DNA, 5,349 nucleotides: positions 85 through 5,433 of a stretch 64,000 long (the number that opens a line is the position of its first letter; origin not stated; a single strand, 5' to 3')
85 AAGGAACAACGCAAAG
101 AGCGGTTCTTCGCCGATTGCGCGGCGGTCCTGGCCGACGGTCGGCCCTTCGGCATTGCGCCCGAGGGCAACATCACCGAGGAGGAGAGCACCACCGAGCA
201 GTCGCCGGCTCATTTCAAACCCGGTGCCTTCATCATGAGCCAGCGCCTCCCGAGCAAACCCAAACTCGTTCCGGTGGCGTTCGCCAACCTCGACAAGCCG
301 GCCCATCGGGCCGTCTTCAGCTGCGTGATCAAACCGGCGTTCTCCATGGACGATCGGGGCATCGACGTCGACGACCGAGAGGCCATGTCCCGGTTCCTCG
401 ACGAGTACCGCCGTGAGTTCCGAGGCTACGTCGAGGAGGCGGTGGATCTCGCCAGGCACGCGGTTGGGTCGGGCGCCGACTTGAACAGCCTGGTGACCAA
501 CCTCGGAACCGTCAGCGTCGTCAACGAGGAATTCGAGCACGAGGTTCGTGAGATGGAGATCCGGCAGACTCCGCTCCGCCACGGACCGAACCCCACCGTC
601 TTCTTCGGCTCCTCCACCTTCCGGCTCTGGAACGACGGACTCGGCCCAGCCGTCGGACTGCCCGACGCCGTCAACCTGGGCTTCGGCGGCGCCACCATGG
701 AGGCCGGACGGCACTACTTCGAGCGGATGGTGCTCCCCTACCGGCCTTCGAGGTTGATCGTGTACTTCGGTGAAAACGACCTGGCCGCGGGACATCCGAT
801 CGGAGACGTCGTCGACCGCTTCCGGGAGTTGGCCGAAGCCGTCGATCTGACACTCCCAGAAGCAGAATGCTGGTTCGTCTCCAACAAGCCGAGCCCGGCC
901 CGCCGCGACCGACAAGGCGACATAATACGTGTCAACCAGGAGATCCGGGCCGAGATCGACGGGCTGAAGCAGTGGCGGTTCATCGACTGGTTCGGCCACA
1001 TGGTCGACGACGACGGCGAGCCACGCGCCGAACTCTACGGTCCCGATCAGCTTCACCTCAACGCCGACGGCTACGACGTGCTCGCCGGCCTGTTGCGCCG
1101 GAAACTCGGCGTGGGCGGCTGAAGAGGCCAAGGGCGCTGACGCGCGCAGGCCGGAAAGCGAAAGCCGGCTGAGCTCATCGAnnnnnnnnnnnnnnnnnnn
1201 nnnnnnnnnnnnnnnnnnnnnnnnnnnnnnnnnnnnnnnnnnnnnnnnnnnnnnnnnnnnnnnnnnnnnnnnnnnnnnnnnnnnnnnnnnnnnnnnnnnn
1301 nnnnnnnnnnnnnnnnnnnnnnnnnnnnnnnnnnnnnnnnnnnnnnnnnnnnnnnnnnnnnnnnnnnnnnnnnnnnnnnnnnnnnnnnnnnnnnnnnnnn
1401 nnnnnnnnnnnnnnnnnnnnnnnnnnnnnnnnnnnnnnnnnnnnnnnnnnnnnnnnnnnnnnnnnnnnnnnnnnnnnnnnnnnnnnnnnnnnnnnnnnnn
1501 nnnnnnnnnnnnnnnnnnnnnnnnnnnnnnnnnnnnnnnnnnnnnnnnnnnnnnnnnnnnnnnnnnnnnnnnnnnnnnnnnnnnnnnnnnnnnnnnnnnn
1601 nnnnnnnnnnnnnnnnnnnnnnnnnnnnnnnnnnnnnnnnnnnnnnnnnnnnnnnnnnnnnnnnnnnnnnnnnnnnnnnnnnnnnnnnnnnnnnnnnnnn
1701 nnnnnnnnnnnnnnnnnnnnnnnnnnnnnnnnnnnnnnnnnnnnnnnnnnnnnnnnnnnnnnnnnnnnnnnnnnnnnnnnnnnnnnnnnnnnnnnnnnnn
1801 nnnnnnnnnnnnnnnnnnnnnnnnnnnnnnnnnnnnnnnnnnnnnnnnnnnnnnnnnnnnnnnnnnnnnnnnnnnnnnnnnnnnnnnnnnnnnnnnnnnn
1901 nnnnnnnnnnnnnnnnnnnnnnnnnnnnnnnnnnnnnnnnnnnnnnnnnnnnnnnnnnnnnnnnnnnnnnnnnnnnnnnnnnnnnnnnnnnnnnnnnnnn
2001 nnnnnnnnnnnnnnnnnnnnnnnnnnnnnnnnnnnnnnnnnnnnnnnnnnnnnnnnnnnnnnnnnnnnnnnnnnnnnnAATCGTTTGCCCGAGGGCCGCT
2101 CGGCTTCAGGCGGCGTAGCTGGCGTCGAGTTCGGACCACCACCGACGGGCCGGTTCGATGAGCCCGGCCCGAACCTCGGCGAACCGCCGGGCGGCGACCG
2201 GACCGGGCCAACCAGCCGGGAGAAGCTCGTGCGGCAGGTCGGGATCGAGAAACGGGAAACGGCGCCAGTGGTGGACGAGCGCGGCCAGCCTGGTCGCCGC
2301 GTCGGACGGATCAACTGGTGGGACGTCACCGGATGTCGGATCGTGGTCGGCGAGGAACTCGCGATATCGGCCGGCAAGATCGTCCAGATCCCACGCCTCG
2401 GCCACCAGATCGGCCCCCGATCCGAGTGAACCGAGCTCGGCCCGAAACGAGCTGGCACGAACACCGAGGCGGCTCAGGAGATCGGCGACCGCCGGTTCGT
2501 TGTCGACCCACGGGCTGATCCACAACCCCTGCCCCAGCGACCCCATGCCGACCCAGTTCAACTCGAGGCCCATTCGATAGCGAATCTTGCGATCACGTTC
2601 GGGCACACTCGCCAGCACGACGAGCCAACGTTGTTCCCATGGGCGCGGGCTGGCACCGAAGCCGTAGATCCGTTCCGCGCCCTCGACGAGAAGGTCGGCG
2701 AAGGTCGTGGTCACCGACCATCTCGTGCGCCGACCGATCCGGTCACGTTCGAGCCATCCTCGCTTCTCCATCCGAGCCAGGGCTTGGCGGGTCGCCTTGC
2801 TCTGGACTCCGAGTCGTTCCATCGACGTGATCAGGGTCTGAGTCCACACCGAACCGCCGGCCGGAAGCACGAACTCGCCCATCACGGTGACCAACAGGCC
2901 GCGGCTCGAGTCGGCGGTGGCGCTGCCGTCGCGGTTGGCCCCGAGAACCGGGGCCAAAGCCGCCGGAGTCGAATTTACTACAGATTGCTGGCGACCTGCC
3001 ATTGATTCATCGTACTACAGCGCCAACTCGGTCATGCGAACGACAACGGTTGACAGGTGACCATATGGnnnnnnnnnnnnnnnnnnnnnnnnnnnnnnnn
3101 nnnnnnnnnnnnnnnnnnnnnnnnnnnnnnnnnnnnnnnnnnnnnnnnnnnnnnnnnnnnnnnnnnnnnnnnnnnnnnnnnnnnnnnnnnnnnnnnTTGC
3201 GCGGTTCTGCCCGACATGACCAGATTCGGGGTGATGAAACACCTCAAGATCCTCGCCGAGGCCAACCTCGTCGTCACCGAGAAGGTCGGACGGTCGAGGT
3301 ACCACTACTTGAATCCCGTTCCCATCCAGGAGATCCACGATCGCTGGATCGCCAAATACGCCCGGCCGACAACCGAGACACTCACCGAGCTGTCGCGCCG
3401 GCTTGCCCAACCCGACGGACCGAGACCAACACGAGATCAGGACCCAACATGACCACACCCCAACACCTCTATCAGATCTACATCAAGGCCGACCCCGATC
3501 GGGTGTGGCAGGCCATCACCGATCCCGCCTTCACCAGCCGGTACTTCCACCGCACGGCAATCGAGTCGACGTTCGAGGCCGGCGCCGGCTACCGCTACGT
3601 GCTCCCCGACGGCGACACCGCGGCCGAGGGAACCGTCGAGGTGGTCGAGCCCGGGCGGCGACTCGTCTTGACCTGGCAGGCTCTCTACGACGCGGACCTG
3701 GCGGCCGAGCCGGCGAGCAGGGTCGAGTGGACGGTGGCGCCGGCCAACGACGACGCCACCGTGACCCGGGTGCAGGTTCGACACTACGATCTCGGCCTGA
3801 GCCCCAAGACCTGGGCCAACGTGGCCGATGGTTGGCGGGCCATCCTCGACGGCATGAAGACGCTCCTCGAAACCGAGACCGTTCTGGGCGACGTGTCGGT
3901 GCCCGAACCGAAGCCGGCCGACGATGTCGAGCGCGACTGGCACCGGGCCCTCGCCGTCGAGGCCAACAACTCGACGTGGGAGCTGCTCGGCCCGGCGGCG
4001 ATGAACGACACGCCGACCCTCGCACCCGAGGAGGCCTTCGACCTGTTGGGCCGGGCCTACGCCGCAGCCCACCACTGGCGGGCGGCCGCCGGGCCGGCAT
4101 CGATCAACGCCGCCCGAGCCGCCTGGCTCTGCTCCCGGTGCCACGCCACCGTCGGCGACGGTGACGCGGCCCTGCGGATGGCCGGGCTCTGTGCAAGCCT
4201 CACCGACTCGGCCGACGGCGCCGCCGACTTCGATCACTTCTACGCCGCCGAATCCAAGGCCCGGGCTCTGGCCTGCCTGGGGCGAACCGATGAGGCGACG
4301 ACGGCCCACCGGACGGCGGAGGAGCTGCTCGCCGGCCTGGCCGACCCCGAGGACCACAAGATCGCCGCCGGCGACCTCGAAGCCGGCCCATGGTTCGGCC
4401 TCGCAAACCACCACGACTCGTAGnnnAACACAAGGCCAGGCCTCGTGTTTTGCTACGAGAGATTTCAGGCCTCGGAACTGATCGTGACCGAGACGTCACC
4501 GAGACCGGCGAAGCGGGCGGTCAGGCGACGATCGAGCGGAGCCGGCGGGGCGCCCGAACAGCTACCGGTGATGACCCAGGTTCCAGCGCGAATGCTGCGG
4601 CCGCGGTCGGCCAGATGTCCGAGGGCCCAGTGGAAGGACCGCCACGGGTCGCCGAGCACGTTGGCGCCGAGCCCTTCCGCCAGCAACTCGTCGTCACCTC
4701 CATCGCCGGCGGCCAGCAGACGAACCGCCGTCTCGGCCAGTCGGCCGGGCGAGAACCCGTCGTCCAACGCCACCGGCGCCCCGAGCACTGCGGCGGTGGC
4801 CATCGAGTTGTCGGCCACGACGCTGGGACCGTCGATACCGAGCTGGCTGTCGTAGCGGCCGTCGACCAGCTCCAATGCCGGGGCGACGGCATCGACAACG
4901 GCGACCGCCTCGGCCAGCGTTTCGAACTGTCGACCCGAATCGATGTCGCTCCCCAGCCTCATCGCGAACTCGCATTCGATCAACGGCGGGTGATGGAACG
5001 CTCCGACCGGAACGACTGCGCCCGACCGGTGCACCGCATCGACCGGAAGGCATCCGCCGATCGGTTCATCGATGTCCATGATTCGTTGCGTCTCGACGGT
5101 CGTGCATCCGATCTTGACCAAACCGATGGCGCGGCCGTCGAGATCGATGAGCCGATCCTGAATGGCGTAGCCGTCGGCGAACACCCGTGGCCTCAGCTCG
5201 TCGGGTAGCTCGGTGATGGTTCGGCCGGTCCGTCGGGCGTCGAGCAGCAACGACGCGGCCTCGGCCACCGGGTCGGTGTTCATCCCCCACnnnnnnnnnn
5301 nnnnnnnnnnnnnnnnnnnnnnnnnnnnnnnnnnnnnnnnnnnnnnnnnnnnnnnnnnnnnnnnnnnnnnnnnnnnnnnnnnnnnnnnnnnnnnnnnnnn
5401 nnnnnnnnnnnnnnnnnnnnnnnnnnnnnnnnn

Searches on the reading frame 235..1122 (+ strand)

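Call 62: search_protein_families(library=pfam, proteins=[window:235-1122:+], max_evalue=0.00001)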
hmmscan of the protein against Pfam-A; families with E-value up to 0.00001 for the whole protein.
window:235-1122:+ (295 aa): 1 family
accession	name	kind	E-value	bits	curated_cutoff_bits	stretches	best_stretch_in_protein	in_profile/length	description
PF13472.12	Lipase_GDSL_2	-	1.7e-16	61.7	32.9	1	128-281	18-177/178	GDSL-like Lipase/Acylhydrolase family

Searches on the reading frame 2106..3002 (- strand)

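Call 54: search_protein_families(library=pfam, proteins=[window:2106-3002:-])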
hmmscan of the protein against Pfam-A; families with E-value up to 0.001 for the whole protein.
window:2106-3002:- (298 aa): 3 families
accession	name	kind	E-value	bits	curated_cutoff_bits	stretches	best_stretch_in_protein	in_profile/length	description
PF08223.16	PaaX_C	-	4.6e-19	69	22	1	204-290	1-90/91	PaaX-like protein C-terminal domain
PF20803.2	PaaX_M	-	6e-15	55.6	24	1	120-193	2-76/83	PaaX protein central Cas2-like domain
PF07848.18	PaaX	-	6.9e-15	55.5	24.8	1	34-96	3-65/70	PaaX-like protein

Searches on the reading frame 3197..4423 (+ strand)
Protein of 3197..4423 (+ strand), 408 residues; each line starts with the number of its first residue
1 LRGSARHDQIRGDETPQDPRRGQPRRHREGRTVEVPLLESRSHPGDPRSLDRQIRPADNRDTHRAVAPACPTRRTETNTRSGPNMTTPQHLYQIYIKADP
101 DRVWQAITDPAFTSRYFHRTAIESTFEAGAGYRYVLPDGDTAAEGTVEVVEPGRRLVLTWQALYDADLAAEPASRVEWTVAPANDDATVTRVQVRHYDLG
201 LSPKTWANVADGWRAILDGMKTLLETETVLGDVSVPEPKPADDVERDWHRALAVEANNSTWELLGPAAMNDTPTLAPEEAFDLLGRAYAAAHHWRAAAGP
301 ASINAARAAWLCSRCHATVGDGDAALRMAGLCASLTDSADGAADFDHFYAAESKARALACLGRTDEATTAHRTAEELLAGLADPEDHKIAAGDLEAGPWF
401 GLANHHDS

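Call 62: search_protein_families(library=pfam, proteins=[window:3197-4423:+], max_evalue=0.00001)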
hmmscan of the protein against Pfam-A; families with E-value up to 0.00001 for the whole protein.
window:3197-4423:+ (408 aa): 2 families
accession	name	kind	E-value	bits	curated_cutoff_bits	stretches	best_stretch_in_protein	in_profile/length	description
PF08327.17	AHSA1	-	1.1e-17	64.9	22.1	1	97-225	1-125/125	Activator of Hsp90 ATPase homolog 1-like protein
PF10604.15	Polyketide_cyc2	-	2.3e-06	28.4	27.4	1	93-222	7-139/142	Polyketide cyclase / dehydrase and lipid transport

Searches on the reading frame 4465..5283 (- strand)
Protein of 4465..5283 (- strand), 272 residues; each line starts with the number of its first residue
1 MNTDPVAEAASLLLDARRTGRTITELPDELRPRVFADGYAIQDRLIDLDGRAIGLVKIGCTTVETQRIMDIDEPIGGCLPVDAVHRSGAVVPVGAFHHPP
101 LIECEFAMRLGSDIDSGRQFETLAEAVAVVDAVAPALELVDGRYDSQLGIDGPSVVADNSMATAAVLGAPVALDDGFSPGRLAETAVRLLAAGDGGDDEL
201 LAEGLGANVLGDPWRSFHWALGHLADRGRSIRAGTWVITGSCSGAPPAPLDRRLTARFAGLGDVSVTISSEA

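Call 62: search_protein_families(library=pfam, proteins=[window:4465-5283:-], max_evalue=0.00001)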
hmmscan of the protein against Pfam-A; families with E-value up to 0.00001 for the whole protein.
window:4465-5283:- (272 aa): 1 family
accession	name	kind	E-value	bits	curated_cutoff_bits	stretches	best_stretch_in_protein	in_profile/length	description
PF01557.24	FAA_hydrolase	-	2.7e-06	27.7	23.9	1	71-264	29-198/214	Fumarylacetoacetate (FAA) hydrolase C-terminal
